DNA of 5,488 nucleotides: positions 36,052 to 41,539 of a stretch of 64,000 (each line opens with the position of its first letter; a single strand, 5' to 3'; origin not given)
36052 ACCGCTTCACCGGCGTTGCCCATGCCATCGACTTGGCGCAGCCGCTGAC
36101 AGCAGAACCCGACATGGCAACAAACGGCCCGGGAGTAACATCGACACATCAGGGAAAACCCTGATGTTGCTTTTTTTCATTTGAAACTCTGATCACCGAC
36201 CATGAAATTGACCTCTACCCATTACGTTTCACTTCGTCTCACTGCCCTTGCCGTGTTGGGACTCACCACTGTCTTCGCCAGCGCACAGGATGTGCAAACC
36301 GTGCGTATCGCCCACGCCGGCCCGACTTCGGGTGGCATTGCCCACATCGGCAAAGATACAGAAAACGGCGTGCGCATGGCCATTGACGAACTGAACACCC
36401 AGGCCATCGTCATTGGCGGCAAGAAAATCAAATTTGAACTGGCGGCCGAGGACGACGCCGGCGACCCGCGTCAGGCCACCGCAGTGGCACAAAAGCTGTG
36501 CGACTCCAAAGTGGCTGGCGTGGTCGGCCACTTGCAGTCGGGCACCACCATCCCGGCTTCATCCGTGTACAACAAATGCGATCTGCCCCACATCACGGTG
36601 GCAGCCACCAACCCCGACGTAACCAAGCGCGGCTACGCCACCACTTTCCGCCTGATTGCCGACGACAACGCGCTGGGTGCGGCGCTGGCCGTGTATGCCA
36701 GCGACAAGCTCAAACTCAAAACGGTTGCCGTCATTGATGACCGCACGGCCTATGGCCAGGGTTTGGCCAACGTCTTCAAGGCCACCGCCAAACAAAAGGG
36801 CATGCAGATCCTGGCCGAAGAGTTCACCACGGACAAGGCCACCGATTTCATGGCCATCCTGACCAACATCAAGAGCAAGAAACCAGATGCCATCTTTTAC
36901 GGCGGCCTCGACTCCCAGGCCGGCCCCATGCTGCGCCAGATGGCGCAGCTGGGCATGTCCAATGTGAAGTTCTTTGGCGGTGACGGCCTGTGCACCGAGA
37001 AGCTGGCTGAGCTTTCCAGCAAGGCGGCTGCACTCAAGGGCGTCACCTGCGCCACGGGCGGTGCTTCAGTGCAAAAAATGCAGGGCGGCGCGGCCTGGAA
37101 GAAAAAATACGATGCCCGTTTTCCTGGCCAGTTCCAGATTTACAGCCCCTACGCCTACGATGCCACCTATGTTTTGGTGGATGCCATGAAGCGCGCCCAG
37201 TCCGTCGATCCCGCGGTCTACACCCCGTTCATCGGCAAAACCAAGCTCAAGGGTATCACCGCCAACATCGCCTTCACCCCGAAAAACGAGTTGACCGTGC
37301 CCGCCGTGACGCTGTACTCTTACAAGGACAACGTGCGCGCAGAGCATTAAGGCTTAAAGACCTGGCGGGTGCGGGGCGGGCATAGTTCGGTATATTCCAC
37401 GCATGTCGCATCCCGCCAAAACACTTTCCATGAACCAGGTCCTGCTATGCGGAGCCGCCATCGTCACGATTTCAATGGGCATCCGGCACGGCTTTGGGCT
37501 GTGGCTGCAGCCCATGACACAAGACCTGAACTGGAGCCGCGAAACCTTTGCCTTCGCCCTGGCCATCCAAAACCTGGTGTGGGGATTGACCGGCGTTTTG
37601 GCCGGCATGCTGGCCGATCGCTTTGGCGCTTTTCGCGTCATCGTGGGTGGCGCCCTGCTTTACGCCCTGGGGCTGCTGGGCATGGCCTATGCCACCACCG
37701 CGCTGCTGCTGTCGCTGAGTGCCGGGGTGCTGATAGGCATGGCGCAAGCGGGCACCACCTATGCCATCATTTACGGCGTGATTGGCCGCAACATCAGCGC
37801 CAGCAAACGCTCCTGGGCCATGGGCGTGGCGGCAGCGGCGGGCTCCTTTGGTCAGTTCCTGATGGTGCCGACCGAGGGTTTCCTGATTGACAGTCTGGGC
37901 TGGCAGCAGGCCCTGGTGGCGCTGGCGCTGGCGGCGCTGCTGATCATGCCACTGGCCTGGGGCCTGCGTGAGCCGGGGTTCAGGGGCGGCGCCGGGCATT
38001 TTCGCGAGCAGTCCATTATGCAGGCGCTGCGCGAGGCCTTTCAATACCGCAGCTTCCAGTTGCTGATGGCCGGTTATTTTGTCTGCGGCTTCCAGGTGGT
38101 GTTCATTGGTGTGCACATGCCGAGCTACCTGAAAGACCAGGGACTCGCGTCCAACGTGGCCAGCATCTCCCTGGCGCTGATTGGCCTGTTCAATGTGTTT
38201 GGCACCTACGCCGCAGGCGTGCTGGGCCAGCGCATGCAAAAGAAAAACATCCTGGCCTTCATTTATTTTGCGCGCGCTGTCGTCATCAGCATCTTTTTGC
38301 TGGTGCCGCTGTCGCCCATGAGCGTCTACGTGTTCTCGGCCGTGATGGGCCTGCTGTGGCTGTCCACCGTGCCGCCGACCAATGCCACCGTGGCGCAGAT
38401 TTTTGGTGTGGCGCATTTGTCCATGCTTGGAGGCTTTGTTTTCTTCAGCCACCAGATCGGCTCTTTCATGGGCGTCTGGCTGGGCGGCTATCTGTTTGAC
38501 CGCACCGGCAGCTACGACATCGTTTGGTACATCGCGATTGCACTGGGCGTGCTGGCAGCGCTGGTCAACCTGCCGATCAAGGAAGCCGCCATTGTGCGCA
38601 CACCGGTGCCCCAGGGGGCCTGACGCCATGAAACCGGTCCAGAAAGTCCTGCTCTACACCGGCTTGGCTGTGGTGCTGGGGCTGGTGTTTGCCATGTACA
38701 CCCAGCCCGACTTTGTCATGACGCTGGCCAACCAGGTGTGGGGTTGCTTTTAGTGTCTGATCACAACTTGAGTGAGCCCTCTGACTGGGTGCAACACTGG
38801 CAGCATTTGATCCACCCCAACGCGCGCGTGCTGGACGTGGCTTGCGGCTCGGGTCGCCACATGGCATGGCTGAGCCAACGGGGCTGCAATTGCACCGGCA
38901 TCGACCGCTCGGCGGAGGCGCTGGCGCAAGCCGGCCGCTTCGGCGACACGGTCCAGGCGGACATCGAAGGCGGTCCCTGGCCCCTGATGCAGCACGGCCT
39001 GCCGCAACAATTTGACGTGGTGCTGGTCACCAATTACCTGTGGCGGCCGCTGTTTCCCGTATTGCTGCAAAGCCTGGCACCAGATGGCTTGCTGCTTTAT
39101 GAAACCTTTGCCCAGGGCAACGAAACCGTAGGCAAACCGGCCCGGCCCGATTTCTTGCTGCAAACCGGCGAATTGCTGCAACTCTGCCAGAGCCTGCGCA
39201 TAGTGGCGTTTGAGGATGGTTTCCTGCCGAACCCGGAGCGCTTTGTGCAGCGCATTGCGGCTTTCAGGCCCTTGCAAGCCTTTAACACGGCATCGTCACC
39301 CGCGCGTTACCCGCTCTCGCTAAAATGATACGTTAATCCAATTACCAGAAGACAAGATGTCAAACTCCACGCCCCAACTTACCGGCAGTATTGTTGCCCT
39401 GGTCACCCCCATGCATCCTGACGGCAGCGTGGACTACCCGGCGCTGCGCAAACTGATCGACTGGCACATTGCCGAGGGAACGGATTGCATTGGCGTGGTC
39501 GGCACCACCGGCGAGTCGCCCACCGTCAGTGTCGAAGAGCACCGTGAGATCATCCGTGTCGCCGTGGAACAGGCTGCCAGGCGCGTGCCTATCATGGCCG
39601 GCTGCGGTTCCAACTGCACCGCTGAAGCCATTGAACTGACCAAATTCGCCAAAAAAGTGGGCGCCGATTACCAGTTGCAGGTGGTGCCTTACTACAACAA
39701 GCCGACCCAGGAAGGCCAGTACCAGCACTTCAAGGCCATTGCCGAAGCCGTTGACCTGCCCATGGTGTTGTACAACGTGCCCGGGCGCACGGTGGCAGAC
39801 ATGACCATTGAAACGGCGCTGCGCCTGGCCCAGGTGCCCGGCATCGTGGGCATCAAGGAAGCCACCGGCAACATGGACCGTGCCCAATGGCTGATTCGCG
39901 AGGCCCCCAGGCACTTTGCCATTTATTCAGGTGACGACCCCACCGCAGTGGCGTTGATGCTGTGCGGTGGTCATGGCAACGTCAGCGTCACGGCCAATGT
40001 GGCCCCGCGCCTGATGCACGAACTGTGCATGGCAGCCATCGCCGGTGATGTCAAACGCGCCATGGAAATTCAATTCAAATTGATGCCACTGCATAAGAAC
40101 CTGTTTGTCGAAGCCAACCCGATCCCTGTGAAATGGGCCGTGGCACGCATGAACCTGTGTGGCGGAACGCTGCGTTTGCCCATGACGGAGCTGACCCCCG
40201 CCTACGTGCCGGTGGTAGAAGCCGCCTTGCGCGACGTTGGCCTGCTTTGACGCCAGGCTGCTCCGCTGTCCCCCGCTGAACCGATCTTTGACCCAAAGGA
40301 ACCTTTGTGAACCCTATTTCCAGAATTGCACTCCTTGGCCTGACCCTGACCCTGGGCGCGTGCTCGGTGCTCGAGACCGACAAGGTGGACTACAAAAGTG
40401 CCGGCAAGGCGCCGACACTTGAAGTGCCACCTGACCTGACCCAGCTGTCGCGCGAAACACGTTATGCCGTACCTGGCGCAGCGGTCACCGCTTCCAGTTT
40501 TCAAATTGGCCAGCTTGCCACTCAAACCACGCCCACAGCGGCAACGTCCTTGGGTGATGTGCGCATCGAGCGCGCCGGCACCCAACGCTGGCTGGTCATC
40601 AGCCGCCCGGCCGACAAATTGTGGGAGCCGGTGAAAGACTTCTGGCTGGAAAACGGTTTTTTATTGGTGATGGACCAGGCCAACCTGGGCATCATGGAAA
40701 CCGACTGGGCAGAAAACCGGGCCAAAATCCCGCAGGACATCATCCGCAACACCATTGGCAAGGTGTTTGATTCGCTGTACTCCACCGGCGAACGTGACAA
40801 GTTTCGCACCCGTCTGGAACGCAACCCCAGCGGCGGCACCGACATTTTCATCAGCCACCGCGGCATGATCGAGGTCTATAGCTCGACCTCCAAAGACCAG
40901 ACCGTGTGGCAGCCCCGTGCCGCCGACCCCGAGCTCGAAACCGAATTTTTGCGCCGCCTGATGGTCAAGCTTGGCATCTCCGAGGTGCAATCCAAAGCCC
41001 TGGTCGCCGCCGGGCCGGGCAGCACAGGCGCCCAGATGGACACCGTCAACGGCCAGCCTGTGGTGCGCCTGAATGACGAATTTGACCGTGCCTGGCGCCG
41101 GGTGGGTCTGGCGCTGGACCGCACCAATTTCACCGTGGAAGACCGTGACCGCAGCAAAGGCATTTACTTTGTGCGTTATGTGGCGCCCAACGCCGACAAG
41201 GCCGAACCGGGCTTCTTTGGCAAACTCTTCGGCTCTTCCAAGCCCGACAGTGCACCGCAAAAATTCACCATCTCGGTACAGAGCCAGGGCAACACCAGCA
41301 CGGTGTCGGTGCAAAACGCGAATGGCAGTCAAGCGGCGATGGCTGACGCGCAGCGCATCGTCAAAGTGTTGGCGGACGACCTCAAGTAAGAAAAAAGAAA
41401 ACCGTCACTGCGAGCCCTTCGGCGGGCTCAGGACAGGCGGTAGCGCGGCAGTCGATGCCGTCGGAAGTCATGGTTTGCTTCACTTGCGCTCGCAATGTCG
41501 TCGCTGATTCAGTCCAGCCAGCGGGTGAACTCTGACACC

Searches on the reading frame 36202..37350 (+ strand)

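Call 12: search_protein_families(library=pfam, proteins=[window:36202-37350:+], max_evalue=0.00001)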
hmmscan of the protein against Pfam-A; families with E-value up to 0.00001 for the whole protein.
window:36202-37350:+ (382 aa): 3 families
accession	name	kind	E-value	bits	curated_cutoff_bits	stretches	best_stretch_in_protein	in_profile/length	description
PF13458.12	Peripla_BP_6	-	1.1e-48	167.2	31.7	1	33-375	1-339/343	Periplasmic binding protein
PF01094.35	ANF_receptor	-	8.7e-31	107.7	25.4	1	55-376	4-352/353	Receptor family ligand binding region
PF13433.12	Peripla_BP_5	-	3.9e-13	49.7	27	1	163-366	125-328/363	Periplasmic binding protein domain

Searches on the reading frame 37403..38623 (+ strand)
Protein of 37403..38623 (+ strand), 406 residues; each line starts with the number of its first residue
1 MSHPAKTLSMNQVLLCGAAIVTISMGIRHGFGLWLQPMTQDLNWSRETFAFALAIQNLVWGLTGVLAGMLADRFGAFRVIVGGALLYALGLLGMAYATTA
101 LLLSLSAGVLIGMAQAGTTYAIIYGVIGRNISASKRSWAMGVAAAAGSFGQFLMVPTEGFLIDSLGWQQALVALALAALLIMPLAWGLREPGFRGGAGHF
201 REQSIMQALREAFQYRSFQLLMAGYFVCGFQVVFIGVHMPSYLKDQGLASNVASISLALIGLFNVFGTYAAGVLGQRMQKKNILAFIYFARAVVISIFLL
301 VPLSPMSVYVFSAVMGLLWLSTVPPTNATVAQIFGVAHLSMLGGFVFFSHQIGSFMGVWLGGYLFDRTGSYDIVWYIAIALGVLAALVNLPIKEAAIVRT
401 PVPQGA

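Call 12: search_protein_families(library=pfam, proteins=[window:37403-38623:+], max_evalue=0.00001)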
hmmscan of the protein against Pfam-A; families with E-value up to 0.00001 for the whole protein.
window:37403-38623:+ (406 aa): 1 family
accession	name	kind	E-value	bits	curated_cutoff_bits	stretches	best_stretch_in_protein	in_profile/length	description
PF07690.21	MFS_1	-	7.7e-36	124.1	33.4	1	16-357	3-346/347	Major Facilitator Superfamily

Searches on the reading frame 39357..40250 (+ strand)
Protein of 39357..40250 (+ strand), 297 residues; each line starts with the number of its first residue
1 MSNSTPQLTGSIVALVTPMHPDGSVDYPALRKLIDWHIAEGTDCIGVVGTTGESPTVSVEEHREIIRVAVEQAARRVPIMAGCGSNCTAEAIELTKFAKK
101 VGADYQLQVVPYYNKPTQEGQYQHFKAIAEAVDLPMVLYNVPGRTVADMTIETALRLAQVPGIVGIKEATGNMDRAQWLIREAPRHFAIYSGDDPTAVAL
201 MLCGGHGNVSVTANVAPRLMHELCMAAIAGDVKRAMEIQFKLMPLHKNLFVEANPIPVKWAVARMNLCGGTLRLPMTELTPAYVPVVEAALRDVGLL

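Call 49: search_protein_families(library=pfam, proteins=[window:39357-40250:+], max_evalue=0.00001)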
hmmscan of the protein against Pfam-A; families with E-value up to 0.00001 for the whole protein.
window:39357-40250:+ (297 aa): 1 family
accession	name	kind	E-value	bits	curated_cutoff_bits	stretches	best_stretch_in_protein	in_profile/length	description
PF00701.28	DHDPS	-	3.4e-99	331.7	22.1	1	8-291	2-286/289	Dihydrodipicolinate synthetase family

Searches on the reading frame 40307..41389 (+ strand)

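Call 49: search_protein_families(library=pfam, proteins=[window:40307-41389:+], max_evalue=0.00001)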
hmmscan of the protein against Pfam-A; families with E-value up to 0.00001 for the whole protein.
window:40307-41389:+ (360 aa): 1 family
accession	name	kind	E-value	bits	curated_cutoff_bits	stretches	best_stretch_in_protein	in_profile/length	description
PF06804.17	Lipoprotein_18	-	3.1e-54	184.5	25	1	28-357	1-321/323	NlpB/DapX lipoprotein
